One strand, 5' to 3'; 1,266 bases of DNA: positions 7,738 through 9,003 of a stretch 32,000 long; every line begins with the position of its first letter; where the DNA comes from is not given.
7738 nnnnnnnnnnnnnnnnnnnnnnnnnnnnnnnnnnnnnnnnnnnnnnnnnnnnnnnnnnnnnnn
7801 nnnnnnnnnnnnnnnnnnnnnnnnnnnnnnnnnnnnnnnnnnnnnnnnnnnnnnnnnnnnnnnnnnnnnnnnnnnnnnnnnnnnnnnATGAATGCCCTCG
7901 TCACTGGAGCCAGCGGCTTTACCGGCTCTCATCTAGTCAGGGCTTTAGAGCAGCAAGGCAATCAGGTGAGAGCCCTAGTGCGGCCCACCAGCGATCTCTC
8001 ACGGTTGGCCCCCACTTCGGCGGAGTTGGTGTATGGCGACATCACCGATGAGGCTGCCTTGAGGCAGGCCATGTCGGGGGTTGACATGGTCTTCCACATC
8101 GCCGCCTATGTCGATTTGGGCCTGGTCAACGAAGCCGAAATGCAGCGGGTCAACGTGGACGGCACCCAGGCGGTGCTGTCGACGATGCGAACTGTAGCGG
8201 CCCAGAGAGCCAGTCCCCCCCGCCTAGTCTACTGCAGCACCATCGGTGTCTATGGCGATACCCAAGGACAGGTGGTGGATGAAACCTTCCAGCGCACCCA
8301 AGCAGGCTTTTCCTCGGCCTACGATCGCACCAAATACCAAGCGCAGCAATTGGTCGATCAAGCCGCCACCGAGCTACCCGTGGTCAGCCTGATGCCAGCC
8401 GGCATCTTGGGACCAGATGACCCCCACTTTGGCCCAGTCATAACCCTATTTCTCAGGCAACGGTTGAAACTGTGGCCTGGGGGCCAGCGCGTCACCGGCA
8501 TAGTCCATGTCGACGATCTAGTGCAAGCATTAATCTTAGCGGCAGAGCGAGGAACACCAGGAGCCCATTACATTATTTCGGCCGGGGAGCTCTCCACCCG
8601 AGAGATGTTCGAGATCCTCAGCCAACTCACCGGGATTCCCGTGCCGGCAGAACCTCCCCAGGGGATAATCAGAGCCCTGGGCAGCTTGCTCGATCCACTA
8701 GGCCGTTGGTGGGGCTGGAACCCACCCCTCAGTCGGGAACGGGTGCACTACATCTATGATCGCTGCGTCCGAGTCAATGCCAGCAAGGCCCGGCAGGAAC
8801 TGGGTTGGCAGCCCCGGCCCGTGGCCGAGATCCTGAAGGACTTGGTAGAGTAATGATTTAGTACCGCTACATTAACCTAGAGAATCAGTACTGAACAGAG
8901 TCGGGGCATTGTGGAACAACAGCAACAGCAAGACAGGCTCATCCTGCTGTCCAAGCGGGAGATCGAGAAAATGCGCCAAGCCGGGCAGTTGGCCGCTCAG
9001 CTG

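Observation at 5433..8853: Alpha-oxoamine synthase + GNAT N-acyltransferase + SDR reductase operon: possible ceramide/sphingoid-base-like lipid pathway in a cyanobacterium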

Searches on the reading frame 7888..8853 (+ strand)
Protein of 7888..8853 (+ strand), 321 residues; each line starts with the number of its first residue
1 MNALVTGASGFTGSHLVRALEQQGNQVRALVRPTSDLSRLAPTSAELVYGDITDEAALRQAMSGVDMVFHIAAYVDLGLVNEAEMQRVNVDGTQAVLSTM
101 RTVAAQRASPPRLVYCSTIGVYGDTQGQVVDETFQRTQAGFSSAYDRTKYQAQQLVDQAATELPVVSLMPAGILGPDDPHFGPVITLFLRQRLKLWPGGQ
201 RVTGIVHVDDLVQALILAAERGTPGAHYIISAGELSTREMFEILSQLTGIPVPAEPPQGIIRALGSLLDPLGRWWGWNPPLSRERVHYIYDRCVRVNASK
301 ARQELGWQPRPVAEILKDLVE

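Call 3: search_protein_families(library=pfam, proteins=[window:7888-8853:+], max_evalue=0.01)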
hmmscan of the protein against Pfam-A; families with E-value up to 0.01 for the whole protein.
window:7888-8853:+ (321 aa): 10 families
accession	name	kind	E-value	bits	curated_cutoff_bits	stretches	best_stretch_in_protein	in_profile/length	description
PF01370.27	Epimerase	-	8.1e-38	130.6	20.9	1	3-230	1-239/240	NAD dependent epimerase/dehydratase family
PF01073.25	3Beta_HSD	-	9.3e-31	107.3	22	1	4-220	1-230/280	3-beta hydroxysteroid dehydrogenase/isomerase family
PF16363.11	GDP_Man_Dehyd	-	2.1e-24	87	27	1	4-243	1-261/332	GDP-mannose 4,6 dehydratase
PF13460.12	NAD_binding_10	-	8.7e-20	71.8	27.2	1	7-173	1-146/184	NAD(P)H-binding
PF07993.18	NAD_binding_4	-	4e-18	66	20.1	2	55-200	79-210/258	Male sterility protein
PF05368.20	NmrA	-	9.4e-13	48.8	27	1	4-73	6-78/298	NmrA-like family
PF04321.23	RmlD_sub_bind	-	1.7e-10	40.9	27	1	1-166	1-146/287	RmlD substrate binding domain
PF02719.21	Polysacc_synt_2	-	3e-08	33.7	20.2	1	4-103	2-118/293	Polysaccharide biosynthesis protein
PF02254.24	TrkA_N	-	0.0017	19.1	23.8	1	10-61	7-58/116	TrkA-N domain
PF00106.31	adh_short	-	0.0053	16.7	26.6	1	3-86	3-88/195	short chain dehydrogenase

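Call 4: search_protein_families(library=ncbifam, proteins=[window:7888-8853:+], max_evalue=0.01)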
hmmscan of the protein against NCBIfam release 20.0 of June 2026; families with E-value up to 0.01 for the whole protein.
window:7888-8853:+ (321 aa): 44 families (the best 25 are shown)
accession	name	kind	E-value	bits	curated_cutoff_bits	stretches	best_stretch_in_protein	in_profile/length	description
TIGR03466.1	HpnA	hypoth_equivalog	1.6e-59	201.4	367.65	1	1-320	1-318/327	hopanoid-associated sugar epimerase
NF052578.1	StrlDmthSdmBMthl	equivalog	3.4e-40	138.8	600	1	1-320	1-319/328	sterol demethylase protein SdmB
NF042422.1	oxyalk_red_OleD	equivalog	3.7e-28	98.8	580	1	1-270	1-273/329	2-alkyl-3-oxoalkanoate reductase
NF042423.1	oxyalk_red_Shew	equivalog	3.9e-28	98.5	580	1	3-221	11-223/331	2-alkyl-3-oxoalkanoate reductase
TIGR01746.1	Thioester-redct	subfamily_domain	1.6e-22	80.3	213.35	1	4-264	3-296/371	thioester reductase domain-containing protein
TIGR04180.1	EDH_00030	hypoth_equivalog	5.6e-22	78.2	475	1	4-247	2-255/297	NAD-dependent 4,6-dehydratase LegB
NF005539.0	PRK07201.1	equivalog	1.9e-20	73.2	549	1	1-175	1-179/657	SDR family oxidoreductase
TIGR01181.1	dTDP_gluc_dehyt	equivalog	4.1e-20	72.1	365.1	1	3-311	2-298/321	dTDP-glucose 4,6-dehydratase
TIGR01179.1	galE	equivalog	9.9e-17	60.8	262.3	1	3-161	2-161/332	UDP-glucose 4-epimerase GalE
TIGR01777.1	yfcH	hypoth_equivalog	5.2e-16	59.1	207.35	1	4-263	2-256/292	TIGR01777 family oxidoreductase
NF043036.1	ErythonDh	equivalog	7.5e-15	54.9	325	1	1-155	1-159/321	D-erythronate dehydrogenase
NF004520.0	PRK05865.1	equivalog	3.4e-13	48.4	1509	1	1-239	1-193/854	sugar epimerase family protein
NF058621.1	DiazavRedAvaA7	equivalog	1e-12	48.4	400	1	1-310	1-293/304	3-diazoavenalumate denitrifying reductase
NF050030.1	thlkprotThyD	equivalog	1e-12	47.9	400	1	1-221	1-222/305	thylakoid membrane protein ThyD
NF038078.1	NRPS_MxcG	equivalog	5e-11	40.6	2300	1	54-165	1159-1266/1442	myxochelin non-ribosomal peptide synthetase MxcG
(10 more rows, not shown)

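Call 8: search_solved_structures(query=window:7888-8853:+, max_evalue=0.00001)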
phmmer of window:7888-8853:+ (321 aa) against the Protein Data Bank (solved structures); distinct sequences matched with E-value up to 0.00001: 68 (the best 60 are shown).
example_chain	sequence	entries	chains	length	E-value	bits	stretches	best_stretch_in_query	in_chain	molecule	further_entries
3wj7_A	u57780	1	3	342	1.7e-45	159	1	3-319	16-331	Putative oxidoreductase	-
2x4g_A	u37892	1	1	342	6.4e-19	71.7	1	4-307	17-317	NUCLEOSIDE-DIPHOSPHATE-SUGAR EPIMERASE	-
6wj9_A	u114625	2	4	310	4.9e-15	58.9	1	3-253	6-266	NAD-dependent epimerase/dehydratase family protein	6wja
6wjb_A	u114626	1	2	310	4.9e-15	58.9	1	3-253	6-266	NAD-dependent epimerase/dehydratase family protein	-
4zrm_A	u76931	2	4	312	1.2e-14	57.7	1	1-284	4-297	UDP-glucose 4-epimerase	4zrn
6kv9_A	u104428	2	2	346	1.2e-14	57.7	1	3-250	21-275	MoeE5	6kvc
1r6d_A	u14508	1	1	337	1.2e-11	47.8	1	1-247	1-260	TDP-glucose-4,6-dehydratase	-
4lw8_A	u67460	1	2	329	1.2e-11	47.8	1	3-254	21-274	Putative epimerase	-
1r66_A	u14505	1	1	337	1.3e-11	47.7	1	1-247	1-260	TDP-glucose-4,6-dehydratase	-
2c20_A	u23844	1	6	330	2e-11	47.1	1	3-256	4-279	UDP-GLUCOSE 4-EPIMERASE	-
8shh_A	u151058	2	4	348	2.2e-11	47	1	4-246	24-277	dTDP-glucose 4,6-dehydratase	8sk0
8fem_A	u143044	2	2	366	3.2e-11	46.4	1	4-233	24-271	Dihydroflavonol 4-Reductase | Panicum virgatum Dihydroflavonol 4-Reductase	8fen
7ys8_A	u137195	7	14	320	3.3e-11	46.4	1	1-281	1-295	UDP-glucose 4-epimerase | UDP-glucose 4-epimerase along with EC 5.1.3.2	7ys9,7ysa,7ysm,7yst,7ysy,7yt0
8wxk_A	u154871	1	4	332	3.3e-11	46.4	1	3-256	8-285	UDP-glucose 4-epimerase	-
3ius_A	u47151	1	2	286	8.9e-11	45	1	92-254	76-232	uncharacterized conserved protein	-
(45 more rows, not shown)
